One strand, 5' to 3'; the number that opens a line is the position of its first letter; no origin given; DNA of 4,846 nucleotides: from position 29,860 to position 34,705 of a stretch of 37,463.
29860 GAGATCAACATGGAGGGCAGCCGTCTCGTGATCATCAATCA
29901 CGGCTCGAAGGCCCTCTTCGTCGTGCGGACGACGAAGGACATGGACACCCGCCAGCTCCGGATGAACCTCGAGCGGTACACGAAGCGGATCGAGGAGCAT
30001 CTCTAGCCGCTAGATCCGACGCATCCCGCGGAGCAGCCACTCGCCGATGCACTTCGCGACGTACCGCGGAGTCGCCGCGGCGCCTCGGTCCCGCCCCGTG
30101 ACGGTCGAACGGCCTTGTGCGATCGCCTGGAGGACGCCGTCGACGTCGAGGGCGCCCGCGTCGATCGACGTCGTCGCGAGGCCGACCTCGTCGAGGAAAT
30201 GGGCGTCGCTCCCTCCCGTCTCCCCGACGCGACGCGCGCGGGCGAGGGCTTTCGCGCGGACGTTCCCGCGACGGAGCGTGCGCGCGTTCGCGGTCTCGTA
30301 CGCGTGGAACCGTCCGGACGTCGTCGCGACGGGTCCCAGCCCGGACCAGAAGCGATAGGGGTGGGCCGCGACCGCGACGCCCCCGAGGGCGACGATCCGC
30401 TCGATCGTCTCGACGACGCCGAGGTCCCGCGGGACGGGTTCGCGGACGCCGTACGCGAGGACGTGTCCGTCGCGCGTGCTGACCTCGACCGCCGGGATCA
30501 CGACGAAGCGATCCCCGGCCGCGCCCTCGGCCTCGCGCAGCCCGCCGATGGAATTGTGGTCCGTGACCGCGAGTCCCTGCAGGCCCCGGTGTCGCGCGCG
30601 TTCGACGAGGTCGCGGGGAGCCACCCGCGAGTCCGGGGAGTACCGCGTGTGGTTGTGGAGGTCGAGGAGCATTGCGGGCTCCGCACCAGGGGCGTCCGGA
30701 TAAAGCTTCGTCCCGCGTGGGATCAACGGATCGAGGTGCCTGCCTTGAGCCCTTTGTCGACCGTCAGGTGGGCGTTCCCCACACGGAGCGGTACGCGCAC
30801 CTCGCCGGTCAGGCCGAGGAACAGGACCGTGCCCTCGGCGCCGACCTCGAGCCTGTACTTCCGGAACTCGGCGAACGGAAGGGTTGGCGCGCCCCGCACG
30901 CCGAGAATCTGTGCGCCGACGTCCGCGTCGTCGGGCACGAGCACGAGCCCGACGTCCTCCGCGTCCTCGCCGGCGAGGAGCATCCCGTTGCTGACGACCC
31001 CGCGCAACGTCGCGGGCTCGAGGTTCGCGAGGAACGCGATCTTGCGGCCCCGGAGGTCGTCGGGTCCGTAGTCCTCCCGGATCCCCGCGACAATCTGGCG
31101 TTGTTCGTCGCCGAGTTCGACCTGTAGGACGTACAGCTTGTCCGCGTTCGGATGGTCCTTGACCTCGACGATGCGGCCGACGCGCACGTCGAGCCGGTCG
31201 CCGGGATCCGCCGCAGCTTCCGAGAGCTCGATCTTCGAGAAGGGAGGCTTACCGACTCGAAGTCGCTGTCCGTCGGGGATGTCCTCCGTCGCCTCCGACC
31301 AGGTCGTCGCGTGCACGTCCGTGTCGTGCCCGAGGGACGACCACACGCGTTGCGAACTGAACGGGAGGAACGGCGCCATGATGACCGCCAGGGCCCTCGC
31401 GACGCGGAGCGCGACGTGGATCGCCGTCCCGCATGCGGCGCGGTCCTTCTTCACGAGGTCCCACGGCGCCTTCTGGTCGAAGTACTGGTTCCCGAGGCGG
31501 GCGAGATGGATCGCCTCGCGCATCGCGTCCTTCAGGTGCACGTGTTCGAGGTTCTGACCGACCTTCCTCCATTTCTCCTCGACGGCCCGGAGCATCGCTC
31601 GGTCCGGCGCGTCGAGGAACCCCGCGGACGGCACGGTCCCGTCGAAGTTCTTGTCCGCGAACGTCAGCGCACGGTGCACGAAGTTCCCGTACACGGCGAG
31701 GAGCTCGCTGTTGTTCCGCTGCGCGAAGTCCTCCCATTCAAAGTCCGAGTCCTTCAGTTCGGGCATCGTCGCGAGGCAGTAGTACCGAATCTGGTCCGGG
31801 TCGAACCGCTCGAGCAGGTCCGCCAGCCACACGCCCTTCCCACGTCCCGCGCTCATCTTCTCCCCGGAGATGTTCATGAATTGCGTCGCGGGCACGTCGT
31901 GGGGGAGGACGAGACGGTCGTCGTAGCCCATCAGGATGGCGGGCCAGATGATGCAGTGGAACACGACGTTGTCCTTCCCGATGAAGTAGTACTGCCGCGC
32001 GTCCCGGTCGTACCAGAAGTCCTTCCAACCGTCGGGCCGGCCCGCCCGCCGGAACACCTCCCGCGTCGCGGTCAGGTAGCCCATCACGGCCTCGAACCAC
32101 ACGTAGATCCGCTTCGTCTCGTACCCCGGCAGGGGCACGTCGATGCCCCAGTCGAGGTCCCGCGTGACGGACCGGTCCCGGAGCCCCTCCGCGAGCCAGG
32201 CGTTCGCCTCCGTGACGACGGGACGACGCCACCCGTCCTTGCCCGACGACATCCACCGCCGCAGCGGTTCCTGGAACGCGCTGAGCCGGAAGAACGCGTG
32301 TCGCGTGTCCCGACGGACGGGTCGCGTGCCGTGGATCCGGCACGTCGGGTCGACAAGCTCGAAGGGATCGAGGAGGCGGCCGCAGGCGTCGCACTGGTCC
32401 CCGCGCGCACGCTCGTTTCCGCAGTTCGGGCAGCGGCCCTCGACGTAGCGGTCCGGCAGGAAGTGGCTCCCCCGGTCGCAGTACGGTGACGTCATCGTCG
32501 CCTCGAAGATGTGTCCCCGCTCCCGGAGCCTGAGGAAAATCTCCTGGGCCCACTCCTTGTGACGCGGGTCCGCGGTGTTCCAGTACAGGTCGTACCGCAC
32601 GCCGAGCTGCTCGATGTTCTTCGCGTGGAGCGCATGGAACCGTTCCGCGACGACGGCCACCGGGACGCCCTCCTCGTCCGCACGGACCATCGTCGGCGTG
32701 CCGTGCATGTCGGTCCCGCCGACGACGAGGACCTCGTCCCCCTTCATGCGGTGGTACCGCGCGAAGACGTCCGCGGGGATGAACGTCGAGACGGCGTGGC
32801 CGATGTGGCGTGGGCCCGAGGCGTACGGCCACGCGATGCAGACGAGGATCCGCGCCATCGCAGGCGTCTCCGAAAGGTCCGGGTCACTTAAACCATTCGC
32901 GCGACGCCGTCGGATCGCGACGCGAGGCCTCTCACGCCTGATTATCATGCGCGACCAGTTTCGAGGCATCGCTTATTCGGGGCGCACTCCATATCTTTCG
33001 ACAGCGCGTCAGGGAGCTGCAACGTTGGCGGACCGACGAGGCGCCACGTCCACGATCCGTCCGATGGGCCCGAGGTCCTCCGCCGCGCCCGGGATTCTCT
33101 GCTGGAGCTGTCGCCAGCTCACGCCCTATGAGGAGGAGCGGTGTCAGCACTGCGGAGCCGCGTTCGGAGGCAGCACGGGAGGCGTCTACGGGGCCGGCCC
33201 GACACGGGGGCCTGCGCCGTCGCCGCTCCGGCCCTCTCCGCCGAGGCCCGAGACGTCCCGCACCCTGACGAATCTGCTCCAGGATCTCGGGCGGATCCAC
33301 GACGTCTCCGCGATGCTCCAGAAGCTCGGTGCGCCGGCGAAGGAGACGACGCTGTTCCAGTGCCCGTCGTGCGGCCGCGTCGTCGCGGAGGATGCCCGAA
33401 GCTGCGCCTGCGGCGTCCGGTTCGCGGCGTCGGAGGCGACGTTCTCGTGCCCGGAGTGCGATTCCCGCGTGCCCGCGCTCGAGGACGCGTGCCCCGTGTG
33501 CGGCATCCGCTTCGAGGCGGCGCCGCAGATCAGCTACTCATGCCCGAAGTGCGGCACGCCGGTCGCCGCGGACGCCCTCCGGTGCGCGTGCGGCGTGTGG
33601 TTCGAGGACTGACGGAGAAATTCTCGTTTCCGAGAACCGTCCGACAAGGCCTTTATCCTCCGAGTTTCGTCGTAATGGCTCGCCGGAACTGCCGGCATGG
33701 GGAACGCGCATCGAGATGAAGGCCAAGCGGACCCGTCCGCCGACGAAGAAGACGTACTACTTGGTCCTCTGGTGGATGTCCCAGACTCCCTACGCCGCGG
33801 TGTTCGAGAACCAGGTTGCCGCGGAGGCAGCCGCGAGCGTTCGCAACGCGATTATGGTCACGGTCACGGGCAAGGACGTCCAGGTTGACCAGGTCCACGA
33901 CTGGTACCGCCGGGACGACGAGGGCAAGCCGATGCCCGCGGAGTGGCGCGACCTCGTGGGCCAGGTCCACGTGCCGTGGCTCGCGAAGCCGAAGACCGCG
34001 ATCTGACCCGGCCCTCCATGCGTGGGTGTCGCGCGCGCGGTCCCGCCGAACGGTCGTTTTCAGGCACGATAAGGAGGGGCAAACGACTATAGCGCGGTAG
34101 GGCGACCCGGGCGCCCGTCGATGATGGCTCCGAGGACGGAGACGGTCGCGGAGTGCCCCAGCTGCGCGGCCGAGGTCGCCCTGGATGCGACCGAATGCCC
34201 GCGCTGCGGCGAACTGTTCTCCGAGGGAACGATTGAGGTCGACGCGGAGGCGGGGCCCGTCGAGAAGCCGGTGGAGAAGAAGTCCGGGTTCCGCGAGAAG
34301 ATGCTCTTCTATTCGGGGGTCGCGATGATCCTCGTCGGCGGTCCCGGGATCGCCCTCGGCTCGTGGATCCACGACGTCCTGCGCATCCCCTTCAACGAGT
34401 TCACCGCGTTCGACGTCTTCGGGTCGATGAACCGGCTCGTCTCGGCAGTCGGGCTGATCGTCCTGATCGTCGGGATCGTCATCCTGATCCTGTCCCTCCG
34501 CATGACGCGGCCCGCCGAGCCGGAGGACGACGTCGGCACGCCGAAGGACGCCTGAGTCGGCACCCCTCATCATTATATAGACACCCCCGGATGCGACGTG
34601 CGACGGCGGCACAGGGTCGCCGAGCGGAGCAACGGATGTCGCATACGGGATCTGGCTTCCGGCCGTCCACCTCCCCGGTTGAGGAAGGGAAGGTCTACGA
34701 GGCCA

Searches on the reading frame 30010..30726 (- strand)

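Call 63: search_protein_families(library=pfam, proteins=[window:30010-30726:-], max_evalue=0.0001)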
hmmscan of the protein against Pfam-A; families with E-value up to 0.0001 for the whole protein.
window:30010-30726:- (238 aa): 2 families
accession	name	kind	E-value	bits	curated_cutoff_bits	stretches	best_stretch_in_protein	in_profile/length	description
PF13263.12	PHP_C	-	5.5e-13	48.7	21.3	1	154-206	3-55/56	PHP-associated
PF02811.25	PHP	-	2.2e-09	38.3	26.4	1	22-66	1-46/164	PHP domain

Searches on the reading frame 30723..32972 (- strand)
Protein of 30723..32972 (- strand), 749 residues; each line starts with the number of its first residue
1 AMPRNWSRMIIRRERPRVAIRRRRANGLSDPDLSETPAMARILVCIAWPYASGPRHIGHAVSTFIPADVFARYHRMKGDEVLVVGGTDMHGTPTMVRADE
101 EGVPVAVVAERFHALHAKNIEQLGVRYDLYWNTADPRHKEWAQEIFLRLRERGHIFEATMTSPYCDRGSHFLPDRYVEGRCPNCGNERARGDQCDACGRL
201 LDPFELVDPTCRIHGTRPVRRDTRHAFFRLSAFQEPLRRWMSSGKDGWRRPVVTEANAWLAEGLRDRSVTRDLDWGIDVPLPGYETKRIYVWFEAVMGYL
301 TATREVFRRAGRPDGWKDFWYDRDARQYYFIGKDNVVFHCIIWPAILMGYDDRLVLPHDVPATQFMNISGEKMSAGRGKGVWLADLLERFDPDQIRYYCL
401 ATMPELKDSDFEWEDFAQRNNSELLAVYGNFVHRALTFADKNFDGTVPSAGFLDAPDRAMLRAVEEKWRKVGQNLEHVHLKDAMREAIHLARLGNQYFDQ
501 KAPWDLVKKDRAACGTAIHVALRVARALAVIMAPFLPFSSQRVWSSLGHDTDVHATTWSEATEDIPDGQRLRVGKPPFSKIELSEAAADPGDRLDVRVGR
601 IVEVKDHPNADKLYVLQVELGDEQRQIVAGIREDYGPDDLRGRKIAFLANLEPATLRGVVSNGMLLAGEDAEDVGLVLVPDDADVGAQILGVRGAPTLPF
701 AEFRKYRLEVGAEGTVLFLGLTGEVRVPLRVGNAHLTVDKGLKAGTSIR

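Call 57: search_protein_families(library=pfam, proteins=[window:30723-32972:-], max_evalue=0.0001)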
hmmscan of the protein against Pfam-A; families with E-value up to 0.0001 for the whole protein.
window:30723-32972:- (749 aa): 6 families
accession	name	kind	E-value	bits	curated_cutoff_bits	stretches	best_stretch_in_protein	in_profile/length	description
PF09334.17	tRNA-synt_1g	-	4e-144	480.6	20.1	1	42-435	1-390/391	tRNA synthetases class I (M)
PF01588.26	tRNA_bind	-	7.6e-29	100.1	27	1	596-687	1-95/96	Putative tRNA binding domain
PF19303.5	Anticodon_3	-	2.1e-18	67.1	23.5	1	447-584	1-138/152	Anticodon binding domain of methionyl tRNA ligase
PF00133.28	tRNA-synt_1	-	5.3e-13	48.9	22.7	1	44-281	27-245/414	tRNA synthetases class I (I, L, M and V)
PF08264.19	Anticodon_1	-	5.1e-10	39.9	25.1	1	457-564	1-110/148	Anticodon-binding domain of tRNA ligase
PF01406.26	tRNA-synt_1e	-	5.1e-07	29.8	27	0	54-159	22-125/301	tRNA synthetases class I (C) catalytic domain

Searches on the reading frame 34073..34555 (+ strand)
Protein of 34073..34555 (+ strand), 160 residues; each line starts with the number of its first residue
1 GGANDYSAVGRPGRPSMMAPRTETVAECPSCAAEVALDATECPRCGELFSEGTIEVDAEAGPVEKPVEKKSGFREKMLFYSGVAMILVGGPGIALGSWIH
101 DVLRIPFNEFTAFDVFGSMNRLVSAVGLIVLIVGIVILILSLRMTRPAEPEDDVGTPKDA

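Call 57: search_protein_families(library=pfam, proteins=[window:34073-34555:+], max_evalue=0.0001)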
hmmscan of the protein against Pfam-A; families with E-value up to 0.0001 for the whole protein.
window:34073-34555:+ (160 aa): 1 family
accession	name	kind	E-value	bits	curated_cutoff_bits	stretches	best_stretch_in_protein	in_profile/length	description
PF10571.15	UPF0547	-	2.8e-05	24.6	29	1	27-46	2-21/26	Uncharacterised protein family UPF0547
